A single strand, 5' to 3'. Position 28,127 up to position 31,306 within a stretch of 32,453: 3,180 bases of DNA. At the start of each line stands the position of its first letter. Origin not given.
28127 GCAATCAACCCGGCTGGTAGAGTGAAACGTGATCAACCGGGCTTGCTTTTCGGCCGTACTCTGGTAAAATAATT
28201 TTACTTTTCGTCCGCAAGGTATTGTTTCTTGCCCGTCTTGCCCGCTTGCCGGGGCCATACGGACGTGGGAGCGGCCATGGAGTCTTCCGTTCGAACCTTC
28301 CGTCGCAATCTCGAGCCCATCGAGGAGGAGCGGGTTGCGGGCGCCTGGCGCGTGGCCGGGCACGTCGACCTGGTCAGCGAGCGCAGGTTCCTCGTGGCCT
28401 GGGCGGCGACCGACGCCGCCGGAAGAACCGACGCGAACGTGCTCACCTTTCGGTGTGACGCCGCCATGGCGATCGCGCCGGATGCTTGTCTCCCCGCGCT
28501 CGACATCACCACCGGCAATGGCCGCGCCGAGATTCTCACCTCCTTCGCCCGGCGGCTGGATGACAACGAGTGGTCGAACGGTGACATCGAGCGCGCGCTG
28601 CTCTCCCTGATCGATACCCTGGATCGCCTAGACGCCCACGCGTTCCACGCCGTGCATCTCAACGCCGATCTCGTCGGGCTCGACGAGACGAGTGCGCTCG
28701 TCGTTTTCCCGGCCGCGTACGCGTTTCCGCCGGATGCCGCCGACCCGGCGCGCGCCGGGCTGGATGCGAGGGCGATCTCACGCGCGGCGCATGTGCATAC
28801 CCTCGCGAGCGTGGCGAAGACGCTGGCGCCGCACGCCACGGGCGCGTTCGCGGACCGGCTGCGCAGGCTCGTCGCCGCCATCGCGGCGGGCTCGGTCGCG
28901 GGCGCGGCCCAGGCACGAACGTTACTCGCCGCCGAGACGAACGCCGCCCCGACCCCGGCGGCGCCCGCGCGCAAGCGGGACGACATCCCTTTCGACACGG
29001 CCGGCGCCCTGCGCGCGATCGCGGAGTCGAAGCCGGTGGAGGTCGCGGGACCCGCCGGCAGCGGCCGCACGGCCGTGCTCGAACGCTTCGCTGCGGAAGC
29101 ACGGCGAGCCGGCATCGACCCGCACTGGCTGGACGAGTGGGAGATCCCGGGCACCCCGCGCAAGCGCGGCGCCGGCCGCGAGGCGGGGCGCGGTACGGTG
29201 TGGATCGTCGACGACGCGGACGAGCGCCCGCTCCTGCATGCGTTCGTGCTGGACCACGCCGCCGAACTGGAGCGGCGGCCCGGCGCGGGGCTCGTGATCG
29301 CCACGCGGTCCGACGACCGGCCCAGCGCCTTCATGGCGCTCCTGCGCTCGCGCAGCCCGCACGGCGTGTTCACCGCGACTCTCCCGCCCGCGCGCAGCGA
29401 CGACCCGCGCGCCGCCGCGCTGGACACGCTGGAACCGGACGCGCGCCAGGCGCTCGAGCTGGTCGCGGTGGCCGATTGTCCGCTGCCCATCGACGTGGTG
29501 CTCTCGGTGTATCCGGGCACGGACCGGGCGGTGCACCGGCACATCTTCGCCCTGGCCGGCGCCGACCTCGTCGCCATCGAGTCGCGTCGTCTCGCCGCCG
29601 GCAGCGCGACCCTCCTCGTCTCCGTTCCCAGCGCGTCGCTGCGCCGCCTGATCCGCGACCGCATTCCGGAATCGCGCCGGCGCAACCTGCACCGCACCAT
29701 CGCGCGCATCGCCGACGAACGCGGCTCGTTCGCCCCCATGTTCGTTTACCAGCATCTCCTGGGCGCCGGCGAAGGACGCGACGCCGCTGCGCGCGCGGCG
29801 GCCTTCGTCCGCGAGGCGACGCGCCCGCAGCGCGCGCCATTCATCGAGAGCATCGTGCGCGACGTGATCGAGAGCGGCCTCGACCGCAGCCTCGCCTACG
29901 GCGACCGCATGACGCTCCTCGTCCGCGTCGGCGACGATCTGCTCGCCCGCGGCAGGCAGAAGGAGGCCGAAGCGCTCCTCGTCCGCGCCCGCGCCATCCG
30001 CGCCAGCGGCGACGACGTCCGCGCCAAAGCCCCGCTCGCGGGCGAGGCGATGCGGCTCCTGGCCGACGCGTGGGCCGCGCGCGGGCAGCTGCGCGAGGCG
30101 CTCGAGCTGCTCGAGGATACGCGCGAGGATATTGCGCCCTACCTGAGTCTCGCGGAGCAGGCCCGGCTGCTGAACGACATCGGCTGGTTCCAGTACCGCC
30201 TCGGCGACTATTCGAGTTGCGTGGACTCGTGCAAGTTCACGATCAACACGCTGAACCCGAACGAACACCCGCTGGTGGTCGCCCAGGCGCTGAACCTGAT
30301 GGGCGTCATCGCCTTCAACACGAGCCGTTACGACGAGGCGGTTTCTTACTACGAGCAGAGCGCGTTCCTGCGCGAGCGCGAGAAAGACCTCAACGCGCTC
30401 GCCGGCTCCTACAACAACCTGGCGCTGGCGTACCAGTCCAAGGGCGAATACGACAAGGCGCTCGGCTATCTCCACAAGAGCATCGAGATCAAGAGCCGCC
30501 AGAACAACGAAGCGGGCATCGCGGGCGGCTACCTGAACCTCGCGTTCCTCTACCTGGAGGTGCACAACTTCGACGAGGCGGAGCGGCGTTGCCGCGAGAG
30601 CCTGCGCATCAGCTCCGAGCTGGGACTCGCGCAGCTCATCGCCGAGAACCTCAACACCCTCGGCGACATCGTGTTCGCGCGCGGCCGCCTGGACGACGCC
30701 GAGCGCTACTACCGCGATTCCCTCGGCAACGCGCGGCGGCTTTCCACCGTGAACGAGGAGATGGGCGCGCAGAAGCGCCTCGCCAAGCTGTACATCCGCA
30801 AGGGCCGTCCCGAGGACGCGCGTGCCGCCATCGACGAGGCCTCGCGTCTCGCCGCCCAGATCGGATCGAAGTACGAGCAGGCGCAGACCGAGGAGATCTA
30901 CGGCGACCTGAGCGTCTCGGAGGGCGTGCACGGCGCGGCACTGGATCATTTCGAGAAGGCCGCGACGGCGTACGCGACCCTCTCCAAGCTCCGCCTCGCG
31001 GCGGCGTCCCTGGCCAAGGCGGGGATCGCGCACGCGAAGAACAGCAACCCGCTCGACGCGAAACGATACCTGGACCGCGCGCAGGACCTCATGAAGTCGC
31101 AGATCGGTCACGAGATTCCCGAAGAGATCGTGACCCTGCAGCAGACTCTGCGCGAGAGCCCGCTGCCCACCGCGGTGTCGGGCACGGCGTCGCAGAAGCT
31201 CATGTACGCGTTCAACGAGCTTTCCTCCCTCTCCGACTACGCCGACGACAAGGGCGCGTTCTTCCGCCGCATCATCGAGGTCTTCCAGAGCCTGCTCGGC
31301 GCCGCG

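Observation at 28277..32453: Unusual EBP architecture: catalytically dead-looking N-terminus, P-loop with Arg in place of Lys, TPR array and GAF upstream of the sigma-54 AAA+ module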

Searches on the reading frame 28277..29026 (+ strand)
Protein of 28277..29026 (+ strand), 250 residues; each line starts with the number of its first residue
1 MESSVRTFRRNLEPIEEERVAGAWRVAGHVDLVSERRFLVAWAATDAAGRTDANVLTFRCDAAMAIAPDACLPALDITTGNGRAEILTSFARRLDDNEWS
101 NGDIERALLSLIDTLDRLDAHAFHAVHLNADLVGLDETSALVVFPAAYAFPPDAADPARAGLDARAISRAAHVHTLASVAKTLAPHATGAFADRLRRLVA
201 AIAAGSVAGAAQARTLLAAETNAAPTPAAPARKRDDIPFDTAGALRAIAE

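Call 24: search_protein_families(library=pfam, proteins=[window:28277-29026:+], max_evalue=10)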
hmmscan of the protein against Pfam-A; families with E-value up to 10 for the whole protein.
window:28277-29026:+ (250 aa): 0 families
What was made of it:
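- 28277..28936 (+): Pseudokinase domain (residues 1-220): protein-kinase fold with a shortened C-lobe and no catalytic residues. There is no Pfam hit (call 24).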

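Call 40: predict_structure(alignment_id=A4)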
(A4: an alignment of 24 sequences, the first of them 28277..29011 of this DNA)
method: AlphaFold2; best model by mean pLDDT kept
length: 245 residues; sequences in the alignment: 24
mean_pLDDT: 87.2   pTM: 0.81
mean pLDDT of the five models: 87.2, 86.6, 86.1, 85.1, 84.9
residues with pLDDT >= 90: 174; 70-90: 36; 50-70: 18; < 50: 17
segments of 3 or more residues with pLDDT < 50: 222-230, 243-245
pLDDT, mean of each block of 10 residues (from residue 1): 72 96 95 96 81 94 98 96 95 93 95 96 90 95 96 70 86 94 96 96 95 89 43 53 49
secondary structure, 60 per line:
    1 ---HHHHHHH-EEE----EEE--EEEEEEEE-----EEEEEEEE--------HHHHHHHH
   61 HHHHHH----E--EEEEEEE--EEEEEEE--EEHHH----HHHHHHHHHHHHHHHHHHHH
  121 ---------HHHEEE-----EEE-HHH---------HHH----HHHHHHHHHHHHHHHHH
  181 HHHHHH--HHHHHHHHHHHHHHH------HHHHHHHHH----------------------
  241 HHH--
elements in order: H4-10 E12-14 E19-21 E24-31 E37-44 H53-66 E74-80 E83-89 H101-120 E133-135 E141-143 H164-186 H189-203 H210-218
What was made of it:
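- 28277..28936 (+): AF2 pLDDT 87.2, pTM 0.81 (call 40).
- The C-lobe is truncated (call 40).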

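Call 42: fold_search(model_id=the predicted structure, library=pdb)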
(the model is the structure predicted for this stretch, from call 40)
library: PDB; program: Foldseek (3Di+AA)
matches with E <= 10: 2000; with E <= 0.001: 1806
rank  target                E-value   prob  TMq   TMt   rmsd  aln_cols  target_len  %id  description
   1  7cil                  1.6e-07  1.00  0.51  0.47   7.5       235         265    8  Crystal structure of TTK kinase domain in complex with compound 7 (released 2021-05-12)
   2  3hyh_B                9.5e-07  1.00  0.39  0.40   8.0       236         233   10  Crystal structure of the protein kinase domain of yeast AMP-activated protein kinase Snf1 (released 2009-06-30)
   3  4krd_A                1.0e-06  1.00  0.49  0.42   7.7       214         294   10  Crystal Structure of Pho85-Pcl10 Complex (released 2013-09-18)
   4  3v8t_A                1.0e-06  1.00  0.51  0.52   6.6       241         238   10  Crystal Structure of Interleukin-2 Inducible T-cell Kinase Itk Catalytic Domain with Thienopyrazolylindole Inhibitor 4 (released 2012-05-02)
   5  4mf1_B                1.0e-06  1.00  0.48  0.48   7.3       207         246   13  ITK kinase domain in complex with benzothiazole inhibitor 12b (1S,2S)-2-{4-[(DIMETHYLAMINO)METHYL]PHENYL}-N-[6-(1H-PYR (released 2013-11-13)
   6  7chn                  1.1e-06  1.00  0.50  0.47   9.2       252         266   10  Crystal structure of TTK kinase domain in complex with compound 9 (released 2021-05-12)
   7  8enj                  1.1e-06  1.00  0.46  0.36   8.2       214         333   11  Design, synthesis, biological evaluation, and X-ray crystallography of diarylpyrazole derivatives possessing terminal ar (released 2023-10-18)
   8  2y7j_A                1.3e-06  1.00  0.50  0.45   7.4       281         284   12  Structure of human phosphorylase kinase, gamma 2 (released 2011-02-09)
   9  3sxr_A                1.3e-06  1.00  0.48  0.45   8.0       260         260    8  Crystal structure of BMX non-receptor tyrosine kinase complex with dasatinib (released 2011-09-21)
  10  5wvd_A                1.4e-06  1.00  0.52  0.52   6.2       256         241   13  Structure of Mnk1 in complex with DS12881479 (released 2018-01-03)
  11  7vds_B                1.4e-06  1.00  0.47  0.43   7.0       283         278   11  The structure of cyclin-dependent kinase 5 (CDK5) in complex with p25 and Compound 24 (released 2022-03-09)
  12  4cv8                  1.7e-06  1.00  0.50  0.49   7.3       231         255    8  MPS1 kinase with 3-aminopyridin-2-one inhibitors (released 2015-04-08)
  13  2y7j_D                1.7e-06  1.00  0.48  0.43   8.0       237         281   13  Structure of human phosphorylase kinase, gamma 2 (released 2011-02-09)
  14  4kio_D                1.8e-06  1.00  0.47  0.48   7.4       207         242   12  Kinase domain mutant of human Itk in complex with a covalently-binding inhibitor (released 2013-08-21)
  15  3o0g_A                1.9e-06  1.00  0.50  0.44   6.8       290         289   11  Crystal Structure of Cdk5:p25 in complex with an ATP analogue (released 2011-01-26)
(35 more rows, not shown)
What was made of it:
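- Checked: It lies in a domain that models as a protein-kinase fold (calls 40, 42).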

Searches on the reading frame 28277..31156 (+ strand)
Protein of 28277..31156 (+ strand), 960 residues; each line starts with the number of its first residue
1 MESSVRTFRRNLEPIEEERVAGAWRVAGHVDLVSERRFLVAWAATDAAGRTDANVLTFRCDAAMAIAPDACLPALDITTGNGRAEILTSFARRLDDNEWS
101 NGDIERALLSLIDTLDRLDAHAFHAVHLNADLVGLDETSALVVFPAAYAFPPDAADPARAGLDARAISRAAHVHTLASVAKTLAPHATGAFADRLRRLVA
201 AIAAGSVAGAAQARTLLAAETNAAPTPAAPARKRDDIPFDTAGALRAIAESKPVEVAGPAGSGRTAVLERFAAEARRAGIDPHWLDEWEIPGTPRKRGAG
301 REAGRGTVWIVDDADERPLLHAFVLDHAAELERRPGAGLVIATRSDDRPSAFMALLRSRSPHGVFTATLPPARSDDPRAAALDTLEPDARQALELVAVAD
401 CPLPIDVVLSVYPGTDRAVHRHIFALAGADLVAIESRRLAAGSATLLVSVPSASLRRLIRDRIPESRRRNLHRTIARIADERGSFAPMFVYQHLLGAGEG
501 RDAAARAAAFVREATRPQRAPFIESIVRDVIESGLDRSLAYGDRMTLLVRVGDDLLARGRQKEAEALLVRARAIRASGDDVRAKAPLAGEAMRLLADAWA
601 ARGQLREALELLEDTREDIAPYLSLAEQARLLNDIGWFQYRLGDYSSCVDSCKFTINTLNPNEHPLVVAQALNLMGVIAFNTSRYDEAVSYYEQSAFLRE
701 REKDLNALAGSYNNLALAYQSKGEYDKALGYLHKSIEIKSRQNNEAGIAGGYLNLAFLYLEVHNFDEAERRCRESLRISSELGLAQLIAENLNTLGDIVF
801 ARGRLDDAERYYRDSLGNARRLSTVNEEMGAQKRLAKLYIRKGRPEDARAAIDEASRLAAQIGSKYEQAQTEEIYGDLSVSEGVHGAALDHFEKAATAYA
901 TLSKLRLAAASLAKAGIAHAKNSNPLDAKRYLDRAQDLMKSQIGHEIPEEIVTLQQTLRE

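Call 73: search_protein_families(library=ncbifam, proteins=[window:28277-31156:+], max_evalue=1)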
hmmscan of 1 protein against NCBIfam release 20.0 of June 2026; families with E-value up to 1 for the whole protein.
window:28277-31156:+ (960 aa): 12 families
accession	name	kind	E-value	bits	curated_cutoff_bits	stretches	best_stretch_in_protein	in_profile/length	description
NF053520.1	HK_Porph_FimS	equivalog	5.4e-23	81.1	600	2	638-868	93-323/618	sensor histidine kinase FimS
NF033762.1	social_mot_Tgl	equivalog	6.2e-10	38.8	225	2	673-771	104-192/252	social motility TPR repeat lipoprotein Tgl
NF041717.1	HaaA_phane_TPR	equivalog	3.2e-09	35.5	1125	1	629-940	552-863/882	cyclophane-containing RiPP biosynthesis TPR protein HaaT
NF002725.1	PRK02603.1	equivalog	1.8e-06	28.1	143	1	676-743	42-106/173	photosystem I assembly protein Ycf3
NF052312.1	T9SS_PorW_SprE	equivalog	2.1e-06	26.7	250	2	590-770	180-349/716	type IX secretion system periplasmic lipoprotein PorW/SprE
TIGR02521.1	type_IV_pilW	equivalog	0.00028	20.5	154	1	700-813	22-123/234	type IV pilus biogenesis/stability protein PilW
NF058541.1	SusR_regulator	equivalog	0.00083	18.7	480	2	700-769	34-102/515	SusR family glycan utilization regulator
NF040959.1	MamA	equivalog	0.01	15.3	200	1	670-742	106-172/204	magnetosome protein MamA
NF009177.0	PRK12525.1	subfamily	0.02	14.7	266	0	84-112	61-88/168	RNA polymerase sigma factor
NF003420.0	PRK04841.1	equivalog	0.022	12.7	537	1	634-835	581-777/903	HTH-type transcriptional regulator MalT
NF047558.1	TPR_END_plus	domain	0.029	14.3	32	1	712-741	2-31/56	TPR end-of-group domain-containing protein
NF053779.1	BT3442_fam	equivalog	0.087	11.5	940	1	675-843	108-270/563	BT3442 family protein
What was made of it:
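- On MalT/LAL regulators: NCBIfam MalT matches only the TPR region, at 12.7 bits against a cut-off of 537 (call 73).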

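Call 74: search_protein_families(library=padloc, proteins=[window:28277-31156:+], max_evalue=1)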
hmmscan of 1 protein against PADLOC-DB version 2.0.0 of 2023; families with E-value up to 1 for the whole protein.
window:28277-31156:+ (960 aa): 2 families
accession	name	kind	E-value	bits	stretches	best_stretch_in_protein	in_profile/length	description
PDLC01169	TPR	-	7.1e-09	33.4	2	758-865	118-224/252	TPR repeats containing protein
PDLC05065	PDC-S68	-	0.026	10.3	1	193-274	561-643/1221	-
